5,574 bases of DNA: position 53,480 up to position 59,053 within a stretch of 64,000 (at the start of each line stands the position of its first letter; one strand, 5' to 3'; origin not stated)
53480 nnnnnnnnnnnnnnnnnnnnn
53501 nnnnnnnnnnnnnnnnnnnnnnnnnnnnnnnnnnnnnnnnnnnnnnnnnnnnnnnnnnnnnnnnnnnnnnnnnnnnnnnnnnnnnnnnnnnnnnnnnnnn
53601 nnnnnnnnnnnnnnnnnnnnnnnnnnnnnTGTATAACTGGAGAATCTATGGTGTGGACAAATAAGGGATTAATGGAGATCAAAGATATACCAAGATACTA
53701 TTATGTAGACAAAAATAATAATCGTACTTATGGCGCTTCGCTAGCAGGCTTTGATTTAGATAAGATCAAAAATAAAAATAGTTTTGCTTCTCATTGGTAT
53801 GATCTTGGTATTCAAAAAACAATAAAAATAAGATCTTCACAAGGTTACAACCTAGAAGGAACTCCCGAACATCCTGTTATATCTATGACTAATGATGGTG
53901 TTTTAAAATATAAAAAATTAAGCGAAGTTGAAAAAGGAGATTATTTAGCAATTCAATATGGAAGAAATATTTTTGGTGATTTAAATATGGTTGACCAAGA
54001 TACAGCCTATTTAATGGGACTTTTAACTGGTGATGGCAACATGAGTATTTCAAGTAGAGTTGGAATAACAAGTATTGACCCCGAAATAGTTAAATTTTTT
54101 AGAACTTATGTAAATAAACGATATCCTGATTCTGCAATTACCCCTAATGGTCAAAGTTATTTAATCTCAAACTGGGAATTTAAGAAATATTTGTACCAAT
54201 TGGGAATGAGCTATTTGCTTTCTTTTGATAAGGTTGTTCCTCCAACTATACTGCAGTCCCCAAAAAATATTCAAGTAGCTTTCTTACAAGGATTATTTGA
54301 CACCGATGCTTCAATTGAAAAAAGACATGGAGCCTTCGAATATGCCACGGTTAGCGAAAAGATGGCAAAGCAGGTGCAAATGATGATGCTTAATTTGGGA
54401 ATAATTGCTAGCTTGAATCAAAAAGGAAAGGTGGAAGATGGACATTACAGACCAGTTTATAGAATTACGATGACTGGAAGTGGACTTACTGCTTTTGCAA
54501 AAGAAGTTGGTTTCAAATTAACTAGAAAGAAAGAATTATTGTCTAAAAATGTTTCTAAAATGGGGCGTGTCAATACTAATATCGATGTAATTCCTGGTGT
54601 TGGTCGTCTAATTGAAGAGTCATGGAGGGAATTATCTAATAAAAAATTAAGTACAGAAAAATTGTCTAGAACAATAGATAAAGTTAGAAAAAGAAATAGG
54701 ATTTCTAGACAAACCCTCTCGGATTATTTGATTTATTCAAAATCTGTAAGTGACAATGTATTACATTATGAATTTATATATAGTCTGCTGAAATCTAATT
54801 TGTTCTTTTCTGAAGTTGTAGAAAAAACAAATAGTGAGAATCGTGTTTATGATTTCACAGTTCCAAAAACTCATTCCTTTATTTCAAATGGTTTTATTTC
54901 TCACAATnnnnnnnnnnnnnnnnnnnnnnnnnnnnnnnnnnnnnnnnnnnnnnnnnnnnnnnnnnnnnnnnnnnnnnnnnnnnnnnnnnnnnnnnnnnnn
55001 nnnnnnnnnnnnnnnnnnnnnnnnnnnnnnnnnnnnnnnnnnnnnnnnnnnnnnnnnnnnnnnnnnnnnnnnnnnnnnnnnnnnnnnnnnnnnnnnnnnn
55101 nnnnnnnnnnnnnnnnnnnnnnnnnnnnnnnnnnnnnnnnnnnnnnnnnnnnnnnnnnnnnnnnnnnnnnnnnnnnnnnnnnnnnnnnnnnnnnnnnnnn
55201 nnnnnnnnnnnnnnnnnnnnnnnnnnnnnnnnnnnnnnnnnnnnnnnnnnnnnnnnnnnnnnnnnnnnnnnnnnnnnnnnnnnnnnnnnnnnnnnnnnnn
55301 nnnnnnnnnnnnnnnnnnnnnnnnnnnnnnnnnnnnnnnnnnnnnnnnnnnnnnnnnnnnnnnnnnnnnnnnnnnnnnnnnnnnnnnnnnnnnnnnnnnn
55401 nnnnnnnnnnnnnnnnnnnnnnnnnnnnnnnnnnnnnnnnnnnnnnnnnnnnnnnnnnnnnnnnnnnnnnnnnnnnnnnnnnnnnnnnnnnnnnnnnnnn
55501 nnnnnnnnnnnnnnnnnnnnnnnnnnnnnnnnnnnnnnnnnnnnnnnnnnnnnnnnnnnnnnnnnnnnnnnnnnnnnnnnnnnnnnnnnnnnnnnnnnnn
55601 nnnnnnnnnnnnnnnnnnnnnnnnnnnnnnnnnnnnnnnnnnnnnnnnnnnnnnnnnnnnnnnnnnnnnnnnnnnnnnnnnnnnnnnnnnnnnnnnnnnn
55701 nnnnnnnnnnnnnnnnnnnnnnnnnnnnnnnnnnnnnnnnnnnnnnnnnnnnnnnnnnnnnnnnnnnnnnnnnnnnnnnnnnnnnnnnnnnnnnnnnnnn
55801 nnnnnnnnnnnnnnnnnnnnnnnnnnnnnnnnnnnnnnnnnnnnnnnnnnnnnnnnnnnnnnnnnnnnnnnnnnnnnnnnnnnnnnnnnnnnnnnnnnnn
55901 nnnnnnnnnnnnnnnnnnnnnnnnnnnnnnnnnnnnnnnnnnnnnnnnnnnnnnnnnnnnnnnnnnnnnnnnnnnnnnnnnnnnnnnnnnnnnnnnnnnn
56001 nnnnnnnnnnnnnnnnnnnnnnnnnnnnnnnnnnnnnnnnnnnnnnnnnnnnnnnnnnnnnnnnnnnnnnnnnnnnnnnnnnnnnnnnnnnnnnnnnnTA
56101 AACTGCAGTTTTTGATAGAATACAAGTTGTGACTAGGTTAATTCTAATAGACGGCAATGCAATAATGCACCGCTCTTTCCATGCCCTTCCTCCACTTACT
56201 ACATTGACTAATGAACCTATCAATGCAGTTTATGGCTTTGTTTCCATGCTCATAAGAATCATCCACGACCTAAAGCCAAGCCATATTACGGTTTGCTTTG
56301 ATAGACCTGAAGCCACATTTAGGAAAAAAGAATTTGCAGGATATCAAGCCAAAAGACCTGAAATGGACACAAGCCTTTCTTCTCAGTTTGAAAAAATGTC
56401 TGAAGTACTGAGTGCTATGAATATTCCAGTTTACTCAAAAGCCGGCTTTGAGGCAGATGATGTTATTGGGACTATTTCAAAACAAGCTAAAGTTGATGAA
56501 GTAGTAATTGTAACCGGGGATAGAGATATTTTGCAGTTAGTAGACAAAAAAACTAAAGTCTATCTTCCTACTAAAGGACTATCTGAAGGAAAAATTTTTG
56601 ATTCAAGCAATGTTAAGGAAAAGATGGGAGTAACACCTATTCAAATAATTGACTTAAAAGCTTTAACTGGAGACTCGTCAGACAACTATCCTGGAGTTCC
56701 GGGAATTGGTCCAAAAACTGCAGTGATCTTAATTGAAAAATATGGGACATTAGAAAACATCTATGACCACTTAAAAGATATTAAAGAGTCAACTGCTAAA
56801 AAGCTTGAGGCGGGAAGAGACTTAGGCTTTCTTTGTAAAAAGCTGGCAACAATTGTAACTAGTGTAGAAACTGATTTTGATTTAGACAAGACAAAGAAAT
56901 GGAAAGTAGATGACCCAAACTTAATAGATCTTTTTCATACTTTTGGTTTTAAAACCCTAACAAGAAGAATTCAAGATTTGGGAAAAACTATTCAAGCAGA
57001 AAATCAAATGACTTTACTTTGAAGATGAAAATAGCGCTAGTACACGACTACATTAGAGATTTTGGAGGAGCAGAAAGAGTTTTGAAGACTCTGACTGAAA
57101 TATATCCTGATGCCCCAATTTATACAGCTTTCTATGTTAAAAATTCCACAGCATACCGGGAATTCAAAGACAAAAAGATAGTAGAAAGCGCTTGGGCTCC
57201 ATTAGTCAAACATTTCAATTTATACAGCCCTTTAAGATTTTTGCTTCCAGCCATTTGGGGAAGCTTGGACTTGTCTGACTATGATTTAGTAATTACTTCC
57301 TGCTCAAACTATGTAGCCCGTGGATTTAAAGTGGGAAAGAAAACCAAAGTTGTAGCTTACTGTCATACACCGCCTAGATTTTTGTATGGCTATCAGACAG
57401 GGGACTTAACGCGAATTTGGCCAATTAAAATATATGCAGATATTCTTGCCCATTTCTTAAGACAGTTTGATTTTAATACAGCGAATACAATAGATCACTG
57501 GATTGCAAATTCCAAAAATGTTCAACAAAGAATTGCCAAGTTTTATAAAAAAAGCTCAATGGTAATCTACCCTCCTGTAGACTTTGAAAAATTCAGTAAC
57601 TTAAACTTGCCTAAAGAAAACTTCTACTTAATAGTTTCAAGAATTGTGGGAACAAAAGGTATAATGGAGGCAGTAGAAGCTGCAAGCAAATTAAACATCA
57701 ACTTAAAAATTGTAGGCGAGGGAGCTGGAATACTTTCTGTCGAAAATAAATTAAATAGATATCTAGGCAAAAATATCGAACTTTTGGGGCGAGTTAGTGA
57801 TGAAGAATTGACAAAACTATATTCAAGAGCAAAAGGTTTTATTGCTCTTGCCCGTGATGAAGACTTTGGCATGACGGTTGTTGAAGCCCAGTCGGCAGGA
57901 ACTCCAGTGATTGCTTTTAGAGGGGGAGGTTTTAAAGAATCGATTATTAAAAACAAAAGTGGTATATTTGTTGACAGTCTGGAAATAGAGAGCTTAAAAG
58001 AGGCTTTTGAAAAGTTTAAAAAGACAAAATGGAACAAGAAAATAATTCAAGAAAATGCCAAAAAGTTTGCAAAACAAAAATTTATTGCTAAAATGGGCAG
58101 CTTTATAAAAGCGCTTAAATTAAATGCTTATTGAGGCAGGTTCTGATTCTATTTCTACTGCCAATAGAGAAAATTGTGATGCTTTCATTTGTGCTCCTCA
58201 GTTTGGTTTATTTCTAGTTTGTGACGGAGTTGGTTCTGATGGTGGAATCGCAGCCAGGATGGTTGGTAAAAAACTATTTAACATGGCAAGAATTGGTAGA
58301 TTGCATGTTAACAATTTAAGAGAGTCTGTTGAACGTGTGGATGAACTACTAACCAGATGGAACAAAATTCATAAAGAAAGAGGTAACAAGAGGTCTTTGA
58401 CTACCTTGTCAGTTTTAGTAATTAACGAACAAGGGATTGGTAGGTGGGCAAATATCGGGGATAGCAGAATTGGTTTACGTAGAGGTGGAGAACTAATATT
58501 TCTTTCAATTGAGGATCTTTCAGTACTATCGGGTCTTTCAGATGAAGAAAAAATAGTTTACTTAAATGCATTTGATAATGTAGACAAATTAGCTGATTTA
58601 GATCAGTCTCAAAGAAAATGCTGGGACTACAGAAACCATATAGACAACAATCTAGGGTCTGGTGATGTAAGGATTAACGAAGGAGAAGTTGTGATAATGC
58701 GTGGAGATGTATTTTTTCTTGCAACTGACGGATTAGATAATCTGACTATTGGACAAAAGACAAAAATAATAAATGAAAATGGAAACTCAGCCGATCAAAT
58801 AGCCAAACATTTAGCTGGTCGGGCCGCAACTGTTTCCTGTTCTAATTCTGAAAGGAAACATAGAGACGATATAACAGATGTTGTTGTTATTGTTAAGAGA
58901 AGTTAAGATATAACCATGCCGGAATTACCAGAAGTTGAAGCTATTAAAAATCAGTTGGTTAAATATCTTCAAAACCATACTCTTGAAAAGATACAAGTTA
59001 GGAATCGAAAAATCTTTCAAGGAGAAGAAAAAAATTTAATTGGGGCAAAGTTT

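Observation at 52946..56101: FtsH carries a full-length intein with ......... homing endonuclease inside its Walker A loop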

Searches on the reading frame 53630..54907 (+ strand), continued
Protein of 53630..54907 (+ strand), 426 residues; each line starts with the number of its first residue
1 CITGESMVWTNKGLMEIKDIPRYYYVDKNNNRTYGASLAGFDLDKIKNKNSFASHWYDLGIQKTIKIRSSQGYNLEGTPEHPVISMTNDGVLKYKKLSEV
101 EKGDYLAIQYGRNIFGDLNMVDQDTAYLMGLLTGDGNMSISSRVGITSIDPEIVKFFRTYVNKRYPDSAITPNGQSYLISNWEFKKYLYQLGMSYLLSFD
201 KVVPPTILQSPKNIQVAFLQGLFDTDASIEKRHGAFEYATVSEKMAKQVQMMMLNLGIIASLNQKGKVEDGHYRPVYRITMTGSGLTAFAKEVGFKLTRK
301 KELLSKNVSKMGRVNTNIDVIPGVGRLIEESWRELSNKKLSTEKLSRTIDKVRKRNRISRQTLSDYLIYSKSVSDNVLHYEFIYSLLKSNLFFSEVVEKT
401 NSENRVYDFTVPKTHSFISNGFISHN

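Call 70: search_protein_families(library=pfam, proteins=[P0171, P0174], max_evalue=0.001)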
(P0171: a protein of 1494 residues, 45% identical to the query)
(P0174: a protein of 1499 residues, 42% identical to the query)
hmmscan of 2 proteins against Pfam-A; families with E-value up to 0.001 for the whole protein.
P0171 (1494 aa): 7 families
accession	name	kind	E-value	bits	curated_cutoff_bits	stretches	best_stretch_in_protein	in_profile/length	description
PF01434.24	Peptidase_M41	-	2.2e-61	207.5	29.9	1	1303-1490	2-191/191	Peptidase family M41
PF00004.35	AAA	-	1.6e-31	109.9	21.2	1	1131-1221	43-130/131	ATPase family associated with various cellular activities (AAA)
PF14528.11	LAGLIDADG_3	-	1.6e-29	102.5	22.5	1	430-509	3-82/82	LAGLIDADG-like domain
PF14890.11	Intein_splicing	-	6.1e-27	94.8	35.8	2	246-641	24-155/155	Intein splicing domain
PF17862.7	AAA_lid_3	-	2.6e-16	59.2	27.2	1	1244-1287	1-44/45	AAA+ lid domain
PF05204.19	Hom_end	-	2.9e-10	40.7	21.1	1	418-502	2-90/110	Homing endonuclease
PF06480.20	FtsH_ext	-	6.4e-08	33.2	25.5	1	9-72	3-72/103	FtsH Extracellular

P0174 (1499 aa): 6 families
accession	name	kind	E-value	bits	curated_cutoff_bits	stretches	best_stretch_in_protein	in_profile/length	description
PF01434.24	Peptidase_M41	-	2.6e-62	210.5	29.9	1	1296-1483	2-191/191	Peptidase family M41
PF14890.11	Intein_splicing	-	4e-32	111.6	35.8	2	224-639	11-155/155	Intein splicing domain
PF14528.11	LAGLIDADG_3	-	6e-32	110.2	22.5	2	424-500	2-82/82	LAGLIDADG-like domain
PF00004.35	AAA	-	3e-30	105.8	21.2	1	640-738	12-108/131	ATPase family associated with various cellular activities (AAA)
PF17862.7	AAA_lid_3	-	3.6e-16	58.8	27.2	1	1237-1281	1-45/45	AAA+ lid domain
PF06480.20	FtsH_ext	-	2.7e-09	37.6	25.5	1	9-91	2-99/103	FtsH Extracellular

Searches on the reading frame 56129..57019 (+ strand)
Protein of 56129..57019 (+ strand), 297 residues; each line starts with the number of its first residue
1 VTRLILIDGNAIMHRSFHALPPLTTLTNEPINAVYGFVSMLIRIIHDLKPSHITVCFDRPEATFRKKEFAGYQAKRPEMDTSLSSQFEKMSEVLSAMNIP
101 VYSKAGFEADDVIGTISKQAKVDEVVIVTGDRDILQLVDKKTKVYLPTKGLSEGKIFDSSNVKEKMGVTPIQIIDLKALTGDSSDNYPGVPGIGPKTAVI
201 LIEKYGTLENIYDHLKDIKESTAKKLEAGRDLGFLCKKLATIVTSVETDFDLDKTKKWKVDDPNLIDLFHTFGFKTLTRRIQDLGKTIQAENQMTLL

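Call 62: search_protein_families(library=pfam, proteins=[window:56129-57019:+], max_evalue=0.00001)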
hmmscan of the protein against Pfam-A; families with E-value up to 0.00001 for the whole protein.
window:56129-57019:+ (297 aa): 2 families
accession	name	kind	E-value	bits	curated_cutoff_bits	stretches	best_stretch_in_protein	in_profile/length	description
PF02739.22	5_3_exonuc_N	-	3.2e-54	183.5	34.3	1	3-167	1-164/164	5'-3' exonuclease, N-terminal resolvase-like domain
PF01367.25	5_3_exonuc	-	9.6e-32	109.8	40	1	168-258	1-92/97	5'-3' exonuclease, C-terminal SAM fold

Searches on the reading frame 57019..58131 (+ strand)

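Call 62: search_protein_families(library=pfam, proteins=[window:57019-58131:+], max_evalue=0.00001)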
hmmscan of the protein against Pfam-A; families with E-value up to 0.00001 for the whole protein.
window:57019-58131:+ (371 aa): 5 families
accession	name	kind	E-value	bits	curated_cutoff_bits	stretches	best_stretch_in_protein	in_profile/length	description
PF00534.26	Glycos_transf_1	-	1.9e-29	102.8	26.4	1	190-349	5-171/172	Glycosyl transferases group 1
PF13692.12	Glyco_trans_1_4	-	2e-18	67.4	27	1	204-332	5-138/142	Glycosyl transferases group 1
PF13439.12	Glyco_transf_4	-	7.9e-10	39.4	28.5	1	16-190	2-169/170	Glycosyltransferase Family 4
PF20706.3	GT4-conflict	-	2.2e-06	27.4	26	1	181-342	175-351/385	Family 4 Glycosyltransferase in conflict systems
PF13524.12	Glyco_trans_1_2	-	3.5e-06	27.5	25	1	218-349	5-127/144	Glycosyl transferase-like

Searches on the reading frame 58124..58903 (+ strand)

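Call 62: search_protein_families(library=pfam, proteins=[window:58124-58903:+], max_evalue=0.00001)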
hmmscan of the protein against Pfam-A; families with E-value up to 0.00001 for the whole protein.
window:58124-58903:+ (260 aa): 1 family
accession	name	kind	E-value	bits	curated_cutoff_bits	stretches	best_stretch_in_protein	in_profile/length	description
PF07228.17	SpoIIE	-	3.4e-06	27.6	25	0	180-255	109-189/192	Stage II sporulation protein E (SpoIIE)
